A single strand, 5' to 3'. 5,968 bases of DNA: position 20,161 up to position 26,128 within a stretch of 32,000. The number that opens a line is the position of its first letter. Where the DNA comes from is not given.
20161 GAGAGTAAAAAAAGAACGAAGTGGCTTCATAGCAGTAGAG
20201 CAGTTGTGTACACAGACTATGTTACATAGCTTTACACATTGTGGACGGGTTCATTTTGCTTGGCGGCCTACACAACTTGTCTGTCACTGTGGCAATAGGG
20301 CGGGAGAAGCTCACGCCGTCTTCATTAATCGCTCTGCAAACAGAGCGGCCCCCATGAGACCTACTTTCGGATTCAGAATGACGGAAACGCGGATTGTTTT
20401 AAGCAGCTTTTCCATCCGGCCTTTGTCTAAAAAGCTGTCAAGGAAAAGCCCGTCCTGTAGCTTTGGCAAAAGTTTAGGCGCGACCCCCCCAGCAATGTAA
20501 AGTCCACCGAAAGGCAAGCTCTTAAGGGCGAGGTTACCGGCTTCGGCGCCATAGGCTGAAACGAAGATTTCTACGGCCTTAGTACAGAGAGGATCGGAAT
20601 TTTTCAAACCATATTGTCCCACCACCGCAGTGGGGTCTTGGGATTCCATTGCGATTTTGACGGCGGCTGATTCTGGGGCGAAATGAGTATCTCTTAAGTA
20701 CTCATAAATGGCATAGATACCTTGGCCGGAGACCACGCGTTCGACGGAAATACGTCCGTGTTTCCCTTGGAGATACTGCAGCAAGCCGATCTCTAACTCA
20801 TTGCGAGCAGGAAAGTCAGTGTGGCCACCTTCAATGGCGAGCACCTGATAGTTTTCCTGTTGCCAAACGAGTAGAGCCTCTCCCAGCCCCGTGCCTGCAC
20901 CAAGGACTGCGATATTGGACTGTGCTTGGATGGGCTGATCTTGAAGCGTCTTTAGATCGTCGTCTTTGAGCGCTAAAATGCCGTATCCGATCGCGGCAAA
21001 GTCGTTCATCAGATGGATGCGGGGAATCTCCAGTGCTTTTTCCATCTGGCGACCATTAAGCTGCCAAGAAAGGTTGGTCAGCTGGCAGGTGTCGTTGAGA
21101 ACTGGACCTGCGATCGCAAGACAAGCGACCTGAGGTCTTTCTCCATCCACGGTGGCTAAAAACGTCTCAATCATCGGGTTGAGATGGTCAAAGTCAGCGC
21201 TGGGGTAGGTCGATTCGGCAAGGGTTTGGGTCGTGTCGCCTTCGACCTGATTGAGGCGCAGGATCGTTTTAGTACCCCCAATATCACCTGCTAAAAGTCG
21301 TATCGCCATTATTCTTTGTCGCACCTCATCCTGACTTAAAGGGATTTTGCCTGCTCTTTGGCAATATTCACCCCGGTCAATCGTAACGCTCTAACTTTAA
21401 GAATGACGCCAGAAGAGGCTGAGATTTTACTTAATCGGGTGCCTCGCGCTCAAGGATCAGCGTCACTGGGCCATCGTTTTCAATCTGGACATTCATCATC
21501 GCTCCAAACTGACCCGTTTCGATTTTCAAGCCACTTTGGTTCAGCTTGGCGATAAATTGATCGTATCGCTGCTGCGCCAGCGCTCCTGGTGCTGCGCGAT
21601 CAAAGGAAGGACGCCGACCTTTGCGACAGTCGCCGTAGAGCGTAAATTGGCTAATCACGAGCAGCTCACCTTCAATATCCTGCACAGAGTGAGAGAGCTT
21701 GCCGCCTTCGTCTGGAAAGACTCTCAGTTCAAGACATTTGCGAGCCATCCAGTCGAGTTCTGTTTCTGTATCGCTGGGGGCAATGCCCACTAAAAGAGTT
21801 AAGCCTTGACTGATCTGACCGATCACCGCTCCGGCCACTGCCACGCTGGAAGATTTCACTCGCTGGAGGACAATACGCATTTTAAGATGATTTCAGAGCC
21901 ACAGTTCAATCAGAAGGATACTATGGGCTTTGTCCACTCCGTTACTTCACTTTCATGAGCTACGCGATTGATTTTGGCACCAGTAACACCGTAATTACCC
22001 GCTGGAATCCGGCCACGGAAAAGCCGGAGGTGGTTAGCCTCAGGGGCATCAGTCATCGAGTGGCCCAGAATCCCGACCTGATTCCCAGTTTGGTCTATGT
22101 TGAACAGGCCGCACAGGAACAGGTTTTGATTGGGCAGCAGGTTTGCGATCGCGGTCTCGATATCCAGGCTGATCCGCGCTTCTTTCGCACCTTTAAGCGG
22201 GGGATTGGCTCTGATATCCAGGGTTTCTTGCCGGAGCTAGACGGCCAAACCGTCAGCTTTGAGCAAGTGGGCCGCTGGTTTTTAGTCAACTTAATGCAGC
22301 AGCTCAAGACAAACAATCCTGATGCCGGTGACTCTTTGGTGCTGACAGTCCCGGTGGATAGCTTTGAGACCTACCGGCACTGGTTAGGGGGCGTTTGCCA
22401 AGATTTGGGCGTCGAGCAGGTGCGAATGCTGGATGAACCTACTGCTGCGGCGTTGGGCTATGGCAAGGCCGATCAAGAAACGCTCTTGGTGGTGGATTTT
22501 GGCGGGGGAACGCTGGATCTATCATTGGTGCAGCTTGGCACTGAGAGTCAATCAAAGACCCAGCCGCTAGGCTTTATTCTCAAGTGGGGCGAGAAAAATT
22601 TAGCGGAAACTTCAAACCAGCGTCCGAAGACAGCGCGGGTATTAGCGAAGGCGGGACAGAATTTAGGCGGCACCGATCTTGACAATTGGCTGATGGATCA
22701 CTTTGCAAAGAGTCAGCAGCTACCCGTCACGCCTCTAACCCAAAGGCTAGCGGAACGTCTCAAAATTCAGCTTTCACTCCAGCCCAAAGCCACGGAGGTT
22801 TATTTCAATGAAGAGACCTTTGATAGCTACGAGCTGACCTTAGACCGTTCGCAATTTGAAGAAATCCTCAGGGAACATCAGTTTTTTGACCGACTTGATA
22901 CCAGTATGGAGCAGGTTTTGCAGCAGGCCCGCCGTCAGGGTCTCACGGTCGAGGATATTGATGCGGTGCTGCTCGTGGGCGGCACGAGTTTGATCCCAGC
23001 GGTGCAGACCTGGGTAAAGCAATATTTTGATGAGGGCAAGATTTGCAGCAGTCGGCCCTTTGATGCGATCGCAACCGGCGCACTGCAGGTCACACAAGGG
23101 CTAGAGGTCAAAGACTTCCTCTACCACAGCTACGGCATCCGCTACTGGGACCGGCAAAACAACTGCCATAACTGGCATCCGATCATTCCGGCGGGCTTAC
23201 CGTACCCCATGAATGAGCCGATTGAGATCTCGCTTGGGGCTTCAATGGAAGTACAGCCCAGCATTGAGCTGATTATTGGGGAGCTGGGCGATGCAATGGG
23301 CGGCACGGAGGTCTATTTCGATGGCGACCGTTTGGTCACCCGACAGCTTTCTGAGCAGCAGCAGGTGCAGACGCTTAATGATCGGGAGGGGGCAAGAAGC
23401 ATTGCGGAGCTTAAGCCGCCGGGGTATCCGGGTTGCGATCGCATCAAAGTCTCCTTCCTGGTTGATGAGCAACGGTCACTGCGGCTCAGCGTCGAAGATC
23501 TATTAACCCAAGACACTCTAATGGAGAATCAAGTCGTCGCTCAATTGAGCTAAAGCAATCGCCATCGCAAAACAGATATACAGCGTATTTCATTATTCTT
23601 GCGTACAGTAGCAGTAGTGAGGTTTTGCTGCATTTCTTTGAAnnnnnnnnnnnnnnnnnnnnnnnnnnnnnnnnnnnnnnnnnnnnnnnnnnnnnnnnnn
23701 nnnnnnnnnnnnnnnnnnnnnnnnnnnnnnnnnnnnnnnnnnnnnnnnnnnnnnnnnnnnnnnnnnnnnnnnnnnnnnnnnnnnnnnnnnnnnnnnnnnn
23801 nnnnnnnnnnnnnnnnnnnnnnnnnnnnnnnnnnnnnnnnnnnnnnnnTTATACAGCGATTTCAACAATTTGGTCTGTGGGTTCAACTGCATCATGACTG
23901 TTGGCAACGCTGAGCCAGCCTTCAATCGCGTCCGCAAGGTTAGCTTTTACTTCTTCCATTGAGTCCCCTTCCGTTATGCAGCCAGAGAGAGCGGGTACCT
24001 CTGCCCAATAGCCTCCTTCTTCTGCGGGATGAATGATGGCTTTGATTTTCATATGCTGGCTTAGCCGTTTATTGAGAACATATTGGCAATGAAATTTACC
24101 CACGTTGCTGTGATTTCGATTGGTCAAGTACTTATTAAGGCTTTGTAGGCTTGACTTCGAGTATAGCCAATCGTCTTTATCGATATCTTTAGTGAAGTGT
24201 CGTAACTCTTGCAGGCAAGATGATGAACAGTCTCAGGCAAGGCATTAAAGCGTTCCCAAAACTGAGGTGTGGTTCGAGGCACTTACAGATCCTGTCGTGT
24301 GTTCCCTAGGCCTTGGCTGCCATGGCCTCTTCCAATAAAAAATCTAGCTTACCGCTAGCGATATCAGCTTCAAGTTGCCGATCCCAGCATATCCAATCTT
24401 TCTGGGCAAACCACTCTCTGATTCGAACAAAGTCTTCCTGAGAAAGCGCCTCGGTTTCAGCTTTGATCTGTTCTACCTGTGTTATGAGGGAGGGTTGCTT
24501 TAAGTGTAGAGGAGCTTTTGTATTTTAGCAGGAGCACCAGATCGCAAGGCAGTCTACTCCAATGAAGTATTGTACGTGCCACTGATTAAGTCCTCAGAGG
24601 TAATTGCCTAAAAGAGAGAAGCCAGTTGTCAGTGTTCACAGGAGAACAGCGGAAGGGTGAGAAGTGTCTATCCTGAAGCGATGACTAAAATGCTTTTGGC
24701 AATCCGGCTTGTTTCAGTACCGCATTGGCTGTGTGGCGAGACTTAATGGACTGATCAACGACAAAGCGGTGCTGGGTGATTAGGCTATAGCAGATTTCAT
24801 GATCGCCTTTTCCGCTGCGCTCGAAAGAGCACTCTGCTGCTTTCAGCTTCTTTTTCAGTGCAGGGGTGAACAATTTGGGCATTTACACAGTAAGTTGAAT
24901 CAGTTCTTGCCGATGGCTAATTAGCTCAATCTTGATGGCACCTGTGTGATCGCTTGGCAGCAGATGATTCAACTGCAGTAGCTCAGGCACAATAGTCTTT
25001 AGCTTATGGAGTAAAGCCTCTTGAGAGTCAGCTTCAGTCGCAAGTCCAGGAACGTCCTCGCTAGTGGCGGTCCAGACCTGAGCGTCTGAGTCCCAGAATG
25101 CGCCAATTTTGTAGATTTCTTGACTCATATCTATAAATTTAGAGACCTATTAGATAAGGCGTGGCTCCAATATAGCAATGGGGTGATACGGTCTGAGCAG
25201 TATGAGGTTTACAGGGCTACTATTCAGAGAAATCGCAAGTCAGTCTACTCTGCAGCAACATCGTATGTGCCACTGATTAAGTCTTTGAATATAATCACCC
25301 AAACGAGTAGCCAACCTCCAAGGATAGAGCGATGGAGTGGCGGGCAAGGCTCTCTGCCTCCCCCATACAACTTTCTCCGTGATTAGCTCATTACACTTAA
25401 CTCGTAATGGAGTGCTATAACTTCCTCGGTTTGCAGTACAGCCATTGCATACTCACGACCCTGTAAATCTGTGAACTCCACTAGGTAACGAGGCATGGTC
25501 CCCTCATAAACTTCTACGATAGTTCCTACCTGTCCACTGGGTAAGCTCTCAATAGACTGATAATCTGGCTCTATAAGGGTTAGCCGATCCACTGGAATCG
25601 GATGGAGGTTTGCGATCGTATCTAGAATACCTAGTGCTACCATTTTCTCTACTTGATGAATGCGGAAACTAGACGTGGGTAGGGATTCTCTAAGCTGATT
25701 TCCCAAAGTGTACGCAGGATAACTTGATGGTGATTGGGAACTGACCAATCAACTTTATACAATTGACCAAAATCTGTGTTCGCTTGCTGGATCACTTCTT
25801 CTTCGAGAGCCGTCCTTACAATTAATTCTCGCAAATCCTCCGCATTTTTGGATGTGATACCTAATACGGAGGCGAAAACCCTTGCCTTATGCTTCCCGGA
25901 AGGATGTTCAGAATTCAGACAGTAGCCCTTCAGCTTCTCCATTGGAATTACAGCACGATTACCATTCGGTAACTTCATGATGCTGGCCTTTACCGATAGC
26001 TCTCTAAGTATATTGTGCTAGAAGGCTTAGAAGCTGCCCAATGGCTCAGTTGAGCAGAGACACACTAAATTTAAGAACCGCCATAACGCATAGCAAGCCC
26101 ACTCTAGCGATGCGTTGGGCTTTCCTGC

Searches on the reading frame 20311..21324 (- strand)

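Call 28: search_protein_families(library=pfam, proteins=[window:20311-21324:-], max_evalue=0.01)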
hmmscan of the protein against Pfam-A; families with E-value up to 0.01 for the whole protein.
window:20311-21324:- (337 aa): 1 family
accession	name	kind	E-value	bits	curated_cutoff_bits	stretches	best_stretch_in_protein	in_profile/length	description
PF02685.22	Glucokinase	-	9.3e-111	370.2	22.1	1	11-331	1-312/314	Glucokinase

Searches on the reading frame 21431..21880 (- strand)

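Call 28: search_protein_families(library=pfam, proteins=[window:21431-21880:-], max_evalue=0.01)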
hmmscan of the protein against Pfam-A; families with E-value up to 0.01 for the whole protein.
window:21431-21880:- (149 aa): 1 family
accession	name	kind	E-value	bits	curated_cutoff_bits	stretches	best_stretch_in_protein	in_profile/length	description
PF02580.21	Tyr_Deacylase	-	1.1e-57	194.8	25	1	2-144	1-144/144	D-Tyr-tRNA(Tyr) deacylase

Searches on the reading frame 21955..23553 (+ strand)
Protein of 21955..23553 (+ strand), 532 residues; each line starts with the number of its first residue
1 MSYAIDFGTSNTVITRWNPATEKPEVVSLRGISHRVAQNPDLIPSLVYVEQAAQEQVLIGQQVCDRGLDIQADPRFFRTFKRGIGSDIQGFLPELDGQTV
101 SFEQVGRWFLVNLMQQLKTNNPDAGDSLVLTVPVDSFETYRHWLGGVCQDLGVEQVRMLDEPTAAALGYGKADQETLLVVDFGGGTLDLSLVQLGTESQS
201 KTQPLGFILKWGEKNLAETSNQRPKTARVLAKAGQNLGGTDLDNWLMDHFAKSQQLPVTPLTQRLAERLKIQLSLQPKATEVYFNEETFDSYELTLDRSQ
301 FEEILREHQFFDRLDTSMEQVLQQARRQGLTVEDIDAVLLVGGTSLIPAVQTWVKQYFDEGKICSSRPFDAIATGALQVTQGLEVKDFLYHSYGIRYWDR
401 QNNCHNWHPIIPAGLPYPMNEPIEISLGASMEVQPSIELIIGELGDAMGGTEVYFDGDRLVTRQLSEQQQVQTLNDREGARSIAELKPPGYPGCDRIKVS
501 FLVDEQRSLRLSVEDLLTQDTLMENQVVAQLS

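Call 28: search_protein_families(library=pfam, proteins=[window:21955-23553:+], max_evalue=0.01)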
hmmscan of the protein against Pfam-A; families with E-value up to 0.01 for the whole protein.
window:21955-23553:+ (532 aa): 3 families
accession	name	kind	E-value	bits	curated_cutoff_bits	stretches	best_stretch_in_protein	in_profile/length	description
PF00012.26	HSP70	-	6.8e-32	110.9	20.6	2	233-388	216-384/599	Hsp70 protein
PF06723.19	MreB_Mbl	-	1.2e-12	47.8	27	1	90-197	59-167/327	MreB/Mbl protein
PF21523.3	ParM_N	-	0.00022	21.7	27.4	0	173-202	3-32/159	Plasmid segregation protein ParM, C-terminal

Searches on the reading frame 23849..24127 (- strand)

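Call 28: search_protein_families(library=pfam, proteins=[window:23849-24127:-], max_evalue=0.01)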
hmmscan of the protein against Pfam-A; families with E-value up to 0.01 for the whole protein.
window:23849-24127:- (92 aa): 2 families
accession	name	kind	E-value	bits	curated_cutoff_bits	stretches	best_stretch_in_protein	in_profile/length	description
PF21748.3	UPF0150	-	5.9e-10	39.4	27.3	1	30-75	10-56/64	UPF0150-like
PF15919.11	HicB_lk_antitox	-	2.6e-07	31.3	27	1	30-85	3-59/123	HicB_like antitoxin of bacterial toxin-antitoxin system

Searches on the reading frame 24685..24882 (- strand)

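Call 28: search_protein_families(library=pfam, proteins=[window:24685-24882:-], max_evalue=0.01)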
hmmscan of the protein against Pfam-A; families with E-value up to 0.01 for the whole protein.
window:24685-24882:- (65 aa): 1 family
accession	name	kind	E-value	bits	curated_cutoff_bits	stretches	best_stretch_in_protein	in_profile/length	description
PF07927.17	HicA_toxin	-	0.003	18.1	27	1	9-61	4-58/58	HicA toxin of bacterial toxin-antitoxin,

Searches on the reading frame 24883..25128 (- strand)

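Call 28: search_protein_families(library=pfam, proteins=[window:24883-25128:-], max_evalue=0.01)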
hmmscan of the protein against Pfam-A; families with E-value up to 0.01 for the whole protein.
window:24883-25128:- (81 aa): 1 family
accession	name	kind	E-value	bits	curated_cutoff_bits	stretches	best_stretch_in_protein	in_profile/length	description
PF08972.17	DUF1902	-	3.2e-18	66.1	22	1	6-60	2-55/74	Domain of unknown function (DUF1902)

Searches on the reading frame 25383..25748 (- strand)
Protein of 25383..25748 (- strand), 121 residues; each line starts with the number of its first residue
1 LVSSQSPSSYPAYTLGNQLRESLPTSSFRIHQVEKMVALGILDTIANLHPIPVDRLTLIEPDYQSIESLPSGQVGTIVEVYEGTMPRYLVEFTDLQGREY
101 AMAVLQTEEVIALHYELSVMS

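Call 28: search_protein_families(library=pfam, proteins=[window:25383-25748:-], max_evalue=0.01)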
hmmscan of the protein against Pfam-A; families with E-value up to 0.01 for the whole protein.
window:25383-25748:- (121 aa): 1 family
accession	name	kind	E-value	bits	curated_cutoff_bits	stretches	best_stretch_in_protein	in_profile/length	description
PF16277.11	DUF4926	-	1.7e-12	47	29.1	1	64-110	15-55/57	Domain of unknown function (DUF4926)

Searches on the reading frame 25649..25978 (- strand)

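Call 28: search_protein_families(library=pfam, proteins=[window:25649-25978:-], max_evalue=0.01)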
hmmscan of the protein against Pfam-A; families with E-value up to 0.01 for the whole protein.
window:25649-25978:- (109 aa): 1 family
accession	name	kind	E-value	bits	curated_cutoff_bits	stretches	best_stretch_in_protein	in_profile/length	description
PF21814.2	DUF6883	-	2.1e-26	92.8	27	1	2-108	1-108/110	Domain of unknown function (DUF6883)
